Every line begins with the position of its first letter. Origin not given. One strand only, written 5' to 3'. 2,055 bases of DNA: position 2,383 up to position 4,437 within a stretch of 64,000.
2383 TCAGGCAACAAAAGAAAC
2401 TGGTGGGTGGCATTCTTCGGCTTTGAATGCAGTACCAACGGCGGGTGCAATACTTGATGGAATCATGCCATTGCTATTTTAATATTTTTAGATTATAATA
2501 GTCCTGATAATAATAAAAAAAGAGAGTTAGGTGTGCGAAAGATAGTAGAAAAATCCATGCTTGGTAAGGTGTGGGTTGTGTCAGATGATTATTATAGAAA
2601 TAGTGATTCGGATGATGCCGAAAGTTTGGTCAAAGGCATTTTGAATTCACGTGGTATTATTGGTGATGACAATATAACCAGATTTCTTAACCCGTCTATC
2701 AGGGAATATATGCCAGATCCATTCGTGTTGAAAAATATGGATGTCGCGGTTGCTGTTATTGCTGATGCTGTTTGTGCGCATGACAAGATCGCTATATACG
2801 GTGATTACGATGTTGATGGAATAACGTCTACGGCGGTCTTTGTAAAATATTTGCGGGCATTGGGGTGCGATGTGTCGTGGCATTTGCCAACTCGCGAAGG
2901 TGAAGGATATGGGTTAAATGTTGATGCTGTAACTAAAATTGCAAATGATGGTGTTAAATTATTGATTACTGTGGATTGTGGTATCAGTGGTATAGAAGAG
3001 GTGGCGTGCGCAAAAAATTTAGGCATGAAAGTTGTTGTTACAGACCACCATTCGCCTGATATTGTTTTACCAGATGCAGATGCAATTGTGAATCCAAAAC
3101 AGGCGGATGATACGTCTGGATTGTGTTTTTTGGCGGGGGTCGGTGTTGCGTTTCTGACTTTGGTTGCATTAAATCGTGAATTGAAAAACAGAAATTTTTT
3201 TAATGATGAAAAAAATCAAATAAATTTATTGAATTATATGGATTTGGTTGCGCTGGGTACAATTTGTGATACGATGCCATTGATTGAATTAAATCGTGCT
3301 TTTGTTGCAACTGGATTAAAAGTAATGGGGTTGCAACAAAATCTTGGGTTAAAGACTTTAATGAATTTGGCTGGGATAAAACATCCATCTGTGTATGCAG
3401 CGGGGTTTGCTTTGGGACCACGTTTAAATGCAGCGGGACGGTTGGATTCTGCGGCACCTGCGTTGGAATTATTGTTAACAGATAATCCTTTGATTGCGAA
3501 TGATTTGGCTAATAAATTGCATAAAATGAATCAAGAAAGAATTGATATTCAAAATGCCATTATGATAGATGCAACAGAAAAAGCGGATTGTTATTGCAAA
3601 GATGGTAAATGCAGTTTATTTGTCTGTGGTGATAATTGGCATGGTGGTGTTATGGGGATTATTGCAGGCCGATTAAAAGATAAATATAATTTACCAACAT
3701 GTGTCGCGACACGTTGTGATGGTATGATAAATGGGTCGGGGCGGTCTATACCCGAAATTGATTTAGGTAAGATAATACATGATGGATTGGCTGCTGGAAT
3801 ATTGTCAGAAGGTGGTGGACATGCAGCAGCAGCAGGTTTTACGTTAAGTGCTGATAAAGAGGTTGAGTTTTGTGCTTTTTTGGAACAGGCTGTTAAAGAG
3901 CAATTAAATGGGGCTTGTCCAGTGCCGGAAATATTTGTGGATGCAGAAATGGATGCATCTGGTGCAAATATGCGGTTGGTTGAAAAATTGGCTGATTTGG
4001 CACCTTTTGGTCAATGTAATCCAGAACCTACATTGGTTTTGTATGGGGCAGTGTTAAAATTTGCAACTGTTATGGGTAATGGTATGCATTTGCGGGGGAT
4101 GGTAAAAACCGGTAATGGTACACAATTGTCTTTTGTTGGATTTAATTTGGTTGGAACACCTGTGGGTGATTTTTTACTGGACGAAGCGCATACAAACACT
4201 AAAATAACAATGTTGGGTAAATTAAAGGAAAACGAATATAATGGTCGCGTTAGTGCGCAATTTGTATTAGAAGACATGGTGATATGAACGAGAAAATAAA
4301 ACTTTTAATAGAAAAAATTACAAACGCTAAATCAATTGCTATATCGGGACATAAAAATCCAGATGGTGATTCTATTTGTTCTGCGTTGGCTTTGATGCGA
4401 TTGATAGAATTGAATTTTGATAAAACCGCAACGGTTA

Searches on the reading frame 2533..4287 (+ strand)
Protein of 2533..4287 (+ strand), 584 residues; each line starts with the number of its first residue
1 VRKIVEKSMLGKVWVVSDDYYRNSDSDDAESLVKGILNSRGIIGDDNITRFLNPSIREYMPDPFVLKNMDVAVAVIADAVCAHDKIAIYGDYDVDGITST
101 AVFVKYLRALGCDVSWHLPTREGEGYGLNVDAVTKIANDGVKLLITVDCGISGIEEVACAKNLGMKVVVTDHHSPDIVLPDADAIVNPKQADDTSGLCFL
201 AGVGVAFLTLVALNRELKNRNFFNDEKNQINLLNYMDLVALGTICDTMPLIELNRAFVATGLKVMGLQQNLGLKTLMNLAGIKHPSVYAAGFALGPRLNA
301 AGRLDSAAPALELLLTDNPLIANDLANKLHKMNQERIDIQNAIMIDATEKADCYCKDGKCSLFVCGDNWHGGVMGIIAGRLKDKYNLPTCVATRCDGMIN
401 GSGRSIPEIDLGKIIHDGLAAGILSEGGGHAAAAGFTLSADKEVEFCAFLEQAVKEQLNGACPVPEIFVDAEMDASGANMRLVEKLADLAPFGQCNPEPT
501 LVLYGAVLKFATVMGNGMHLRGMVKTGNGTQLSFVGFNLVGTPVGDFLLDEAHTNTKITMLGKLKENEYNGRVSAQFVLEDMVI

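Call 26: search_protein_families(library=pfam, proteins=[window:2533-4287:+], max_evalue=0.001)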
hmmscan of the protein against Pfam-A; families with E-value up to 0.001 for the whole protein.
window:2533-4287:+ (584 aa): 3 families
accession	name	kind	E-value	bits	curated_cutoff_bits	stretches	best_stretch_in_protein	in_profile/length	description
PF01368.27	DHH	-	2.2e-26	93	28.1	1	85-243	1-125/125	DHH family, N-terminal domain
PF17768.7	RecJ_OB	-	1.8e-19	70.2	27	1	469-581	1-107/107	RecJ OB domain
PF02272.25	DHHA1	-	1.5e-13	51.5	25.9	1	365-456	9-102/102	DHHA1 domain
